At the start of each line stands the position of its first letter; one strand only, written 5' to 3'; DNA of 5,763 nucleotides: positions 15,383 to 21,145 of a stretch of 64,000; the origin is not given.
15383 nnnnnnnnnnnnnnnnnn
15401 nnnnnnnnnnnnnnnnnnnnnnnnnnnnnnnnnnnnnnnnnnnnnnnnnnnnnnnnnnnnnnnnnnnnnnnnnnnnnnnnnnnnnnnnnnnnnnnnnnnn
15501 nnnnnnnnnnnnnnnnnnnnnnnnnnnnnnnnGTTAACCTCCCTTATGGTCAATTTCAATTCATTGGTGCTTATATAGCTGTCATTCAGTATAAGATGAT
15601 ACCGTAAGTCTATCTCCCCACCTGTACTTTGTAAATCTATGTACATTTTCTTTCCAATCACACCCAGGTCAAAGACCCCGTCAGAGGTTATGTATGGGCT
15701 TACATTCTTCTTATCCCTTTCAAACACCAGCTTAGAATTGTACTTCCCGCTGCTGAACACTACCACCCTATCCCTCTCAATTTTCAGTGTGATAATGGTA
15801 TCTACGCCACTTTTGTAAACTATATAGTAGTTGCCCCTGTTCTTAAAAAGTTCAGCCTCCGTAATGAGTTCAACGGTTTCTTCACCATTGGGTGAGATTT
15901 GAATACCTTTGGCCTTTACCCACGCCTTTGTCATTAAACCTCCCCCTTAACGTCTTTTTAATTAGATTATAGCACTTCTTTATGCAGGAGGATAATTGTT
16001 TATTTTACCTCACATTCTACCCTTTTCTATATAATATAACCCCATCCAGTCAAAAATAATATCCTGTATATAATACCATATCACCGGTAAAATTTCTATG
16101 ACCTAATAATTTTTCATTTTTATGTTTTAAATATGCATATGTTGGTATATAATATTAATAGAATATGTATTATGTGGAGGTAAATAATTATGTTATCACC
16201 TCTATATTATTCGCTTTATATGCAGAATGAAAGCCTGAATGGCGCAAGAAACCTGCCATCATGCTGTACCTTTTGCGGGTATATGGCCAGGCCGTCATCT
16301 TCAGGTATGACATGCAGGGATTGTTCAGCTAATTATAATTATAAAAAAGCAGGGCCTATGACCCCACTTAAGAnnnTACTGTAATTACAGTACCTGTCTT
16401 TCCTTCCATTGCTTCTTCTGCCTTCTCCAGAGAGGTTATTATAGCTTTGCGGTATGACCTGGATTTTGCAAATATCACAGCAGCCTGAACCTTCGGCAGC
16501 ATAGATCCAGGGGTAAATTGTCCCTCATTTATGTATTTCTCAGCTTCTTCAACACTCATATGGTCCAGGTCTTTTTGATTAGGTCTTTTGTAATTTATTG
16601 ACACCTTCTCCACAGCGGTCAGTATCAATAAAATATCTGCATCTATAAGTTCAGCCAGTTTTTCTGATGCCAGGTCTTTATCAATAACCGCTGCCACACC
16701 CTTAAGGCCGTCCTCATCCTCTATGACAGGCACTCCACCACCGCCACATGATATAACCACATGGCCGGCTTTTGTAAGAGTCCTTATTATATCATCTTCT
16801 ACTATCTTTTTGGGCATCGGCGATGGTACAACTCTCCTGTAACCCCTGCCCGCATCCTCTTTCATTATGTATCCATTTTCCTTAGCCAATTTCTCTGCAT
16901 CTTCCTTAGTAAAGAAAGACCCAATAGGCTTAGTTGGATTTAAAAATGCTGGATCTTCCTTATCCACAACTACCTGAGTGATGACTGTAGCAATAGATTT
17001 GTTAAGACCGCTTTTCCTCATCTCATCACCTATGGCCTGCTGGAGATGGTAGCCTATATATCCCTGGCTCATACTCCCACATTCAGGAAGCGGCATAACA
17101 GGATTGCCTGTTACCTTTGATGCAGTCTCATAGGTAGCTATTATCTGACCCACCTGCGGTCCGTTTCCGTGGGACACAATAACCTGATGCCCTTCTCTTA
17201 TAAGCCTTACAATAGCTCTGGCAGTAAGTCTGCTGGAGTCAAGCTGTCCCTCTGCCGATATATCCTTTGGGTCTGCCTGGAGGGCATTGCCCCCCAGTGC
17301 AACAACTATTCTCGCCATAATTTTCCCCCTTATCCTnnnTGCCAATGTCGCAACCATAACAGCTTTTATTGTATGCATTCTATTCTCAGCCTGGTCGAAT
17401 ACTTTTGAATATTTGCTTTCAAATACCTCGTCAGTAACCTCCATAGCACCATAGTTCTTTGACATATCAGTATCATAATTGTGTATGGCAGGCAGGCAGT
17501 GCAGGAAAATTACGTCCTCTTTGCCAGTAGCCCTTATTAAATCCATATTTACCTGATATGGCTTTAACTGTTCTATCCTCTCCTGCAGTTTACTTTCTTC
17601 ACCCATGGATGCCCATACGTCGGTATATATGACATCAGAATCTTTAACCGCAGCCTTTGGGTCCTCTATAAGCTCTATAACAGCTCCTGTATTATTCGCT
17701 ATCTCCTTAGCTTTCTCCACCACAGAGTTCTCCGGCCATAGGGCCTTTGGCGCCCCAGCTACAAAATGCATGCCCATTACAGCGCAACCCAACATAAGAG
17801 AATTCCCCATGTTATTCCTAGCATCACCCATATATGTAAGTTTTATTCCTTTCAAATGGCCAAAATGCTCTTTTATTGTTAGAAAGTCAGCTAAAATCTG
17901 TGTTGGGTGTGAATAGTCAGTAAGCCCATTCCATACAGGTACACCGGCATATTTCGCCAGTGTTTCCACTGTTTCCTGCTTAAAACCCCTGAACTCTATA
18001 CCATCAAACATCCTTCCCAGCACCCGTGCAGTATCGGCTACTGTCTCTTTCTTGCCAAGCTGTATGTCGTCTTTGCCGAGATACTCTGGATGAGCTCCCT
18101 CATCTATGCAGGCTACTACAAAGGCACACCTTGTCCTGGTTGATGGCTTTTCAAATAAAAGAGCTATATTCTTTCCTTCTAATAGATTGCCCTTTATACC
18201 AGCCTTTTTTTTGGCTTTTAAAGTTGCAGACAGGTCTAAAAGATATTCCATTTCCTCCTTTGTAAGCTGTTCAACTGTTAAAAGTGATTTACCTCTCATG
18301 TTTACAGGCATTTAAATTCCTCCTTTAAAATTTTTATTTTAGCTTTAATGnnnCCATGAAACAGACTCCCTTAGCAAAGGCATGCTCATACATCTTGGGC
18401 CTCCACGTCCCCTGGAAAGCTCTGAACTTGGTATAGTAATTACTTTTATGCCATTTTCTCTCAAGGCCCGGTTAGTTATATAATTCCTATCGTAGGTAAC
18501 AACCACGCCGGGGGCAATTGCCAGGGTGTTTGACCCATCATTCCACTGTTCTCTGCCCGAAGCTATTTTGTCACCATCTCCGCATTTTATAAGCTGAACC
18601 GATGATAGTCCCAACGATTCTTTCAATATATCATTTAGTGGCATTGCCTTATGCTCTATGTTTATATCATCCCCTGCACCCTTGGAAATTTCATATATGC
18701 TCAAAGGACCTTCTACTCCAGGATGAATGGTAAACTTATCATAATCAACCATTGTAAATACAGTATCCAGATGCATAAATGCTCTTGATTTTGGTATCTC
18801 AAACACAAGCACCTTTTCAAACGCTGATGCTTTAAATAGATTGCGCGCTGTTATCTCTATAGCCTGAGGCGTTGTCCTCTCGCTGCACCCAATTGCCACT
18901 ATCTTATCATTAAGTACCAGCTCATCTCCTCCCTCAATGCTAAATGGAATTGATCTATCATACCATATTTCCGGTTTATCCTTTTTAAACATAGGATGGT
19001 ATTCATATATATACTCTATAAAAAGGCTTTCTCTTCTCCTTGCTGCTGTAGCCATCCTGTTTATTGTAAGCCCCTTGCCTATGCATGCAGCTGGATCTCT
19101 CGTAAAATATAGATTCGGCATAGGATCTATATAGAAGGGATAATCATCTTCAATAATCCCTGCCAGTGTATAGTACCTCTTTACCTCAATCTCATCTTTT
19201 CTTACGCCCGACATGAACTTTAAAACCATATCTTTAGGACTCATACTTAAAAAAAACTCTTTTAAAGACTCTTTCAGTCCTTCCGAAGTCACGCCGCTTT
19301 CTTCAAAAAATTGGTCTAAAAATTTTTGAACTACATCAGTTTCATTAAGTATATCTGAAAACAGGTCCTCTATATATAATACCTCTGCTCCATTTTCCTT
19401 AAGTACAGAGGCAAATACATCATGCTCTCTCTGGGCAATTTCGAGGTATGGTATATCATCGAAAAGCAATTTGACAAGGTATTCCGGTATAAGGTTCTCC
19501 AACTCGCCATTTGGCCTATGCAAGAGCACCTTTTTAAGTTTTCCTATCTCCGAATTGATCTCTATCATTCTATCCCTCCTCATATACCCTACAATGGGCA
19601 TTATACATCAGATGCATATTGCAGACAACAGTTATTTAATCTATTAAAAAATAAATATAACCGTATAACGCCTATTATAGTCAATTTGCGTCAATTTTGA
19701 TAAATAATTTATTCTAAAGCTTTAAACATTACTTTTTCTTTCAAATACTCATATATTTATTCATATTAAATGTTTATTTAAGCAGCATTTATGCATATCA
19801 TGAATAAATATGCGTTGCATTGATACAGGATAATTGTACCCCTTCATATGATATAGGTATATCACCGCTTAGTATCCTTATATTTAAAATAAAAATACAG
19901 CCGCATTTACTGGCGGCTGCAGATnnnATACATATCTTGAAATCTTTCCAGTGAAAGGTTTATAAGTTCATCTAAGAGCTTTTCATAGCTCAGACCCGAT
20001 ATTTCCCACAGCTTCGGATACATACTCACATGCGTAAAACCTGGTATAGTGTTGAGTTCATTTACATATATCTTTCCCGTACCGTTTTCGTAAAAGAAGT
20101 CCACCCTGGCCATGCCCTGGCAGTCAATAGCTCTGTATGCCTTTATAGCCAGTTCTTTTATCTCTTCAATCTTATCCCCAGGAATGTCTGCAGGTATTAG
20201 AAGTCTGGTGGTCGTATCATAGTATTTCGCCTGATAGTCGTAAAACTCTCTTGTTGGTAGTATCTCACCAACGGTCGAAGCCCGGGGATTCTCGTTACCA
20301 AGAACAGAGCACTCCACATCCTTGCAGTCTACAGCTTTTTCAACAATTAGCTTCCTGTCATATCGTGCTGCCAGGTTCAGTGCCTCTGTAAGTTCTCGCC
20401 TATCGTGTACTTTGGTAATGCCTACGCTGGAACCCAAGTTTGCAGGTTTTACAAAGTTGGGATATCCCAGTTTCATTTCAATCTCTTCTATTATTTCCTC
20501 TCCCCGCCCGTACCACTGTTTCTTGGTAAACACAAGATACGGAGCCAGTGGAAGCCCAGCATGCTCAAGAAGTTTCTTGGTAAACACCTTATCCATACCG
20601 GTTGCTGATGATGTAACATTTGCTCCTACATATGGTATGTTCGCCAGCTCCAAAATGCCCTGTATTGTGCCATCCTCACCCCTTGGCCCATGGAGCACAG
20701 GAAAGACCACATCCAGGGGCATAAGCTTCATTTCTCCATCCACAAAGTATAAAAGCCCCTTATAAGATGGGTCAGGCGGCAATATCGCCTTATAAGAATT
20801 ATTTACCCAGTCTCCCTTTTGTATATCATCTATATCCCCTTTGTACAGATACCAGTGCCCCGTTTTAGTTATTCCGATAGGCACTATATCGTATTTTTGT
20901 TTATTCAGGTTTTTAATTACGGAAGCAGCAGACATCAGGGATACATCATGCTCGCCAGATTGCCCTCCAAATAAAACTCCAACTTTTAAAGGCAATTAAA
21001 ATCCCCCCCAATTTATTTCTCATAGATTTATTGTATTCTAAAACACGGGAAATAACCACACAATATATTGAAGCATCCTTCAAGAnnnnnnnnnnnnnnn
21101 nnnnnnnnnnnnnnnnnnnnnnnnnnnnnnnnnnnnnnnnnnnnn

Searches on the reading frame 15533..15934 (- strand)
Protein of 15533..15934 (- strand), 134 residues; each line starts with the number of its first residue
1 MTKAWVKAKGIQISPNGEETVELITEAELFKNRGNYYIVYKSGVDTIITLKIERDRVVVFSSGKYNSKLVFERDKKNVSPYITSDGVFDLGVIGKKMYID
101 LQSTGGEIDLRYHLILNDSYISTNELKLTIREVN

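Call 8: search_protein_families(library=pfam, proteins=[window:15533-15934:-])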
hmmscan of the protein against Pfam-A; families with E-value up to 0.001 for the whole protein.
window:15533-15934:- (134 aa): 1 family
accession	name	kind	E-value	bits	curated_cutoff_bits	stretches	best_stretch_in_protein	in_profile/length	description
PF09148.16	DUF1934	-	8.6e-25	87.6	22.5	1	7-128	2-128/128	Domain of unknown function (DUF1934)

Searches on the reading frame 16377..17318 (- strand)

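Call 25: search_protein_families(library=pfam, proteins=[window:16377-17318:-])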
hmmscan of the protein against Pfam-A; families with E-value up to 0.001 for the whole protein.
window:16377-17318:- (314 aa): 1 family
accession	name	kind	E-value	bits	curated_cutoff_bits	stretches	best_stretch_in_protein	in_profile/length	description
PF00696.33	AA_kinase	-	6.3e-25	88.7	24.9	1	3-295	2-233/234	Amino acid kinase family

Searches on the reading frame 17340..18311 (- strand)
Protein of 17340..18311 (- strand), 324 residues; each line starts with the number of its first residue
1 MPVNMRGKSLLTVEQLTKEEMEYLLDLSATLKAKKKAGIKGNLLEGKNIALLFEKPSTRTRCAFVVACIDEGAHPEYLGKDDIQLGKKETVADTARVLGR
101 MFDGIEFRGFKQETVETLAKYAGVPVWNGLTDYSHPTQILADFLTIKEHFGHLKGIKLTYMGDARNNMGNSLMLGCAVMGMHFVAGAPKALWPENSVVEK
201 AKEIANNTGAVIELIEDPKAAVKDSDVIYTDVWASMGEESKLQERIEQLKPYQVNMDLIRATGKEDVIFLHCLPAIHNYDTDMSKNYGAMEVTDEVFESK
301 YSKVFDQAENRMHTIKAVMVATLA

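Call 25: search_protein_families(library=pfam, proteins=[window:17340-18311:-])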
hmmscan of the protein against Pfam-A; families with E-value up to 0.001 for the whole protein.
window:17340-18311:- (324 aa): 2 families
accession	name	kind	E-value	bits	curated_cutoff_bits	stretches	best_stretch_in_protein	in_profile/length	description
PF00185.30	OTCace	-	3.4e-56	190.1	29.4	1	154-321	1-156/157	Aspartate/ornithine carbamoyltransferase, Asp/Orn binding domain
PF02729.26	OTCace_N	-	6.5e-48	163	29.9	1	8-148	1-148/148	Aspartate/ornithine carbamoyltransferase, carbamoyl-P binding domain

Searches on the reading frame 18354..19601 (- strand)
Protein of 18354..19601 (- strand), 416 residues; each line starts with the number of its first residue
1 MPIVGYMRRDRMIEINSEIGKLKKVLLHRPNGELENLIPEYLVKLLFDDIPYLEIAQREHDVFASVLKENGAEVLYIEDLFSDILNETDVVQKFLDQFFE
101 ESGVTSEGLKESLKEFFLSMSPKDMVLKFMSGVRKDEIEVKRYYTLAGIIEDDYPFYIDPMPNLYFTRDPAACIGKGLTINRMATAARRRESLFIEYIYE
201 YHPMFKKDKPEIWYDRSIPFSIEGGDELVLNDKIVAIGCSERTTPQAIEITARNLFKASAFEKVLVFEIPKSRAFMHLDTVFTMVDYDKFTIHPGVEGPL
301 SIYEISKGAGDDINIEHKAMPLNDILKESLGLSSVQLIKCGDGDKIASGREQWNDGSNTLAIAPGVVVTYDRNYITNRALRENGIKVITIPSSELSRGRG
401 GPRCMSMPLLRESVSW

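Call 25: search_protein_families(library=pfam, proteins=[window:18354-19601:-])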
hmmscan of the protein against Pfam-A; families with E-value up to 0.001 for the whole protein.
window:18354-19601:- (416 aa): 2 families
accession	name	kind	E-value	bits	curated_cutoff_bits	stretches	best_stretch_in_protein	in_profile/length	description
PF02274.22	ADI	-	9.3e-136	453.2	22.8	1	44-411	2-377/377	Arginine deiminase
PF19420.4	DDAH_eukar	-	6.5e-09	35.9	23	1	162-287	58-187/291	N,N dimethylarginine dimethylhydrolase, eukaryotic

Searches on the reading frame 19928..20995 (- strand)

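Call 25: search_protein_families(library=pfam, proteins=[window:19928-20995:-])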
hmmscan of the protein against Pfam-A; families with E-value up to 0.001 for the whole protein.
window:19928-20995:- (356 aa): 4 families
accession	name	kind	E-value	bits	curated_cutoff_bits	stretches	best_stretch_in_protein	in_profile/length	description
PF07478.18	Dala_Dala_lig_C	-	1.9e-78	263.1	24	1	142-345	1-203/204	D-ala D-ala ligase C-terminus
PF01820.27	Dala_Dala_lig_N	-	2.7e-38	131.6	34.6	1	4-125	1-121/121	D-ala D-ala ligase N-terminus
PF02222.28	ATP-grasp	-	5.1e-11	43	27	1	142-315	2-160/179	ATP-grasp domain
PF02786.22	CPSase_L_D2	-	7.8e-08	32.5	19.8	1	136-316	2-178/211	Carbamoyl-phosphate synthase L chain, ATP binding domain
